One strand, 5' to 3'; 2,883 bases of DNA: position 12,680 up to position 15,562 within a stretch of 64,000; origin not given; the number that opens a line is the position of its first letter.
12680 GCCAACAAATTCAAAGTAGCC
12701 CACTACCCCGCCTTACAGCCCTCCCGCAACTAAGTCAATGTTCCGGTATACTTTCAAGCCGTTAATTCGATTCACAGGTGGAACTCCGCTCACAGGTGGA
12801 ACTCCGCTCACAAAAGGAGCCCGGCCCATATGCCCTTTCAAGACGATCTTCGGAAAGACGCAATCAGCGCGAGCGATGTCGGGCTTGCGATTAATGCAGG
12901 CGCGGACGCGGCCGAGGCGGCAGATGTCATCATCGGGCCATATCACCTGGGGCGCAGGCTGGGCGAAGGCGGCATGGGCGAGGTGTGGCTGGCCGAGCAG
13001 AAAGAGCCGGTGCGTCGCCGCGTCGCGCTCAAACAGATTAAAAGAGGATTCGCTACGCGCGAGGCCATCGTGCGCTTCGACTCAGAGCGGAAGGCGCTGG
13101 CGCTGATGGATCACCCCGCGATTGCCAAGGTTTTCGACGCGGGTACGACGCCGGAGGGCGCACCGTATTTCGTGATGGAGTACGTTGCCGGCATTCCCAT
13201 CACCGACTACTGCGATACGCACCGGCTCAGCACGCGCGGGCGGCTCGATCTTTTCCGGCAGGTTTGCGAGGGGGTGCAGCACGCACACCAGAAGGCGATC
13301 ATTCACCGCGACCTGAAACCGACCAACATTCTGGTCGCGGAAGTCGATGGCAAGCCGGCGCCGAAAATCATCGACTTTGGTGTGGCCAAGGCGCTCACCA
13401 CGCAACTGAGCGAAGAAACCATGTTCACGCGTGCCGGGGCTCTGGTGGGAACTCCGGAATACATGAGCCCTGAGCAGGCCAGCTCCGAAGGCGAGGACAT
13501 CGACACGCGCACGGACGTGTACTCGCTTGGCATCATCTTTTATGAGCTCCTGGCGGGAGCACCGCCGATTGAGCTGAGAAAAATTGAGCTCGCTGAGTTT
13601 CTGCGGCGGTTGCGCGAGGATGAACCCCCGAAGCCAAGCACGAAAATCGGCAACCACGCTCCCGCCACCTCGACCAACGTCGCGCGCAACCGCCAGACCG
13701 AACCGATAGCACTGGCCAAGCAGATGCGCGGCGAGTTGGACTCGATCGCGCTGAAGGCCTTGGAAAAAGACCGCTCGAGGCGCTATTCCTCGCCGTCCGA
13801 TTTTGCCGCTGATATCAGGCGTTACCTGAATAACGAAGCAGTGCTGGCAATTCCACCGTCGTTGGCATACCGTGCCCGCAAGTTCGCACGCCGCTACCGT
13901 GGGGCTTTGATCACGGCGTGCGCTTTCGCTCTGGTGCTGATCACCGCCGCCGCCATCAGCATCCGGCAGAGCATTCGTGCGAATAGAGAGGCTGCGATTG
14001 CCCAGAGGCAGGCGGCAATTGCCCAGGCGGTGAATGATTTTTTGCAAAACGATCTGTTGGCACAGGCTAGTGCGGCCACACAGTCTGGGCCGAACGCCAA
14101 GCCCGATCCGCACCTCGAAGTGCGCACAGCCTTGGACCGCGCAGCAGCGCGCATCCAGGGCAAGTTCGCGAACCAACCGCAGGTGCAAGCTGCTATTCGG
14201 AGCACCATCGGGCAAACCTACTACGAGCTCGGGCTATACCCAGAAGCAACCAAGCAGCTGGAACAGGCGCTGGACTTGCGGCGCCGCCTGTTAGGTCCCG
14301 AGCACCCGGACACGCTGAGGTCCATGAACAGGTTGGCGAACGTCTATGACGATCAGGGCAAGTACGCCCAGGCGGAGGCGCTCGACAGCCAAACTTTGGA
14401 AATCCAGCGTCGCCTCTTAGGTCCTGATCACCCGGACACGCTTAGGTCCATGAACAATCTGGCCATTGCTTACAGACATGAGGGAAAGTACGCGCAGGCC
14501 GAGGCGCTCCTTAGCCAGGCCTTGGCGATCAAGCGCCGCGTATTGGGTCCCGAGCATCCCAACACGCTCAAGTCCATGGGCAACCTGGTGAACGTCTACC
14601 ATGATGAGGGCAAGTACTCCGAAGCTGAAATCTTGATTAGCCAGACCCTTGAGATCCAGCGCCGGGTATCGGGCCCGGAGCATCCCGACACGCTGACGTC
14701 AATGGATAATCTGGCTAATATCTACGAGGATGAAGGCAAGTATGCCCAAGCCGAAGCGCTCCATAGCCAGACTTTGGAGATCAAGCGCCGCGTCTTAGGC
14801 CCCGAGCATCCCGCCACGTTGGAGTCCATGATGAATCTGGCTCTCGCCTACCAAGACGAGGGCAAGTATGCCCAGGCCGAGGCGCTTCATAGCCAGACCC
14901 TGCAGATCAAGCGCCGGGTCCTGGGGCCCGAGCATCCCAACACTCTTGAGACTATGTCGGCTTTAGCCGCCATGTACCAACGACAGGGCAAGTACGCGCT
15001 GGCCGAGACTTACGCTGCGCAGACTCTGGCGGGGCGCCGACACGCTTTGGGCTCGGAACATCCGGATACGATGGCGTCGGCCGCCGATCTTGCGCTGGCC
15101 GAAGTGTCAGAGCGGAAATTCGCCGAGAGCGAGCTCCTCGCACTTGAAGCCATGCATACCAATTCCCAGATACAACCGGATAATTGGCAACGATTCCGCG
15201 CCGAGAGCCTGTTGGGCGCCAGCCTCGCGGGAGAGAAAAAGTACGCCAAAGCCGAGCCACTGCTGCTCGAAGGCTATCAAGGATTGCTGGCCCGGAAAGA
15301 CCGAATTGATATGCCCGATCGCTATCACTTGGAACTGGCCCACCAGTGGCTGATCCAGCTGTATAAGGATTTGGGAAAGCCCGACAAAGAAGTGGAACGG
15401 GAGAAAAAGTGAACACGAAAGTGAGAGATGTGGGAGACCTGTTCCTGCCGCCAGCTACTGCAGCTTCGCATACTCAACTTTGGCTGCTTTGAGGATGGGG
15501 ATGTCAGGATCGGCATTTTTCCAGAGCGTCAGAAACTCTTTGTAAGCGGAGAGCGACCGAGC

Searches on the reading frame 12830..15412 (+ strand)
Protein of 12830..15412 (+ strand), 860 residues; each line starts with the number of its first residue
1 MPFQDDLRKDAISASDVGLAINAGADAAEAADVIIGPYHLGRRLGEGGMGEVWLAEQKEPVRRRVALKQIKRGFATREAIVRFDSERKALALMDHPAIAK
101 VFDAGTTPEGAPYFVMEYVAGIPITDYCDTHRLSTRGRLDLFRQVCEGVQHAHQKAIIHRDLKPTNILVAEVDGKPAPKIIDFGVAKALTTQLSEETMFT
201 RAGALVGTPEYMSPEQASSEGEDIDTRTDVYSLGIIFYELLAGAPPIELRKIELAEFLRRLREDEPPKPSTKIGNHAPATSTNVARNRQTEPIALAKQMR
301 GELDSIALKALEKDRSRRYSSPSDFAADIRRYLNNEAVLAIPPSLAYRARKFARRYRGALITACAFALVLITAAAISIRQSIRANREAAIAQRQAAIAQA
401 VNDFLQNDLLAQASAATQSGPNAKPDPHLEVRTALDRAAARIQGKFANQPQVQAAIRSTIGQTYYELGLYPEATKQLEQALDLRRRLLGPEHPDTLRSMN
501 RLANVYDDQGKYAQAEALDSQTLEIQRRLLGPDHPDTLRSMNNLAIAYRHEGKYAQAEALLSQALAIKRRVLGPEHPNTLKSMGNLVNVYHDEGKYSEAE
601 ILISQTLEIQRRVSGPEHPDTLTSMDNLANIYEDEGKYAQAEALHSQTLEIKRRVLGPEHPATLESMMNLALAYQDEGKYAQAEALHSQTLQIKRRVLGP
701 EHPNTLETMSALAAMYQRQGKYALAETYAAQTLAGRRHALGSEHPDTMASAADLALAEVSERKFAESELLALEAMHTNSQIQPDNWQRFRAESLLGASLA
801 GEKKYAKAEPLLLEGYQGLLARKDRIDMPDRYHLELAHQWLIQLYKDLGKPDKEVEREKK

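Call 56: search_protein_families(library=pfam, proteins=[window:12830-15412:+], max_evalue=0.00001)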
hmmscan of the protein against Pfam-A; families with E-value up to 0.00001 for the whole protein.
window:12830-15412:+ (860 aa): 13 families
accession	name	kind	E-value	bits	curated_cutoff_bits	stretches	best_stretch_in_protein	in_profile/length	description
PF13424.12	TPR_12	-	5.7e-98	321.7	30.1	7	500-569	7-76/77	Tetratricopeptide repeat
PF13374.12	TPR_10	-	1.4e-89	292.3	27.5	7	537-578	1-42/42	Tetratricopeptide repeat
PF24885.1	TPR_NPHP3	-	1.7e-53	181.9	100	3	451-570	97-215/239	Nephrocystin-3 TPR domain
PF00069.31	Pkinase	-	1.1e-42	146.7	31.7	1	38-320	1-253/263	Protein kinase domain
PF07714.23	PK_Tyr_Ser-Thr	-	7.5e-30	104.5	23.1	1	39-266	2-222/258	Protein tyrosine and serine/threonine kinase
PF13176.12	TPR_7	-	6.2e-25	85.6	27.9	0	625-658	2-35/36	Tetratricopeptide repeat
PF00515.34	TPR_1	-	1.2e-19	69.6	27.8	0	541-568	4-31/34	Tetratricopeptide repeat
PF07719.23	TPR_2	-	1.7e-14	53.1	27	0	541-567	4-30/34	Tetratricopeptide repeat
PF13181.12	TPR_8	-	4e-11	42.6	25.7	0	539-569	2-32/34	Tetratricopeptide repeat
PF07721.20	TPR_4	-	1.9e-10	40.8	27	0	541-561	4-24/26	Tetratricopeptide repeat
PF17874.7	TPR_MalT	-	3.9e-09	36.7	45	1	451-608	37-189/336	MalT-like TPR region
PF13431.12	TPR_17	-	2e-07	31.2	24.4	0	539-559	14-34/34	Tetratricopeptide repeat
PF14559.12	TPR_19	-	2.9e-07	31.1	25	0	550-610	3-55/68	Tetratricopeptide repeat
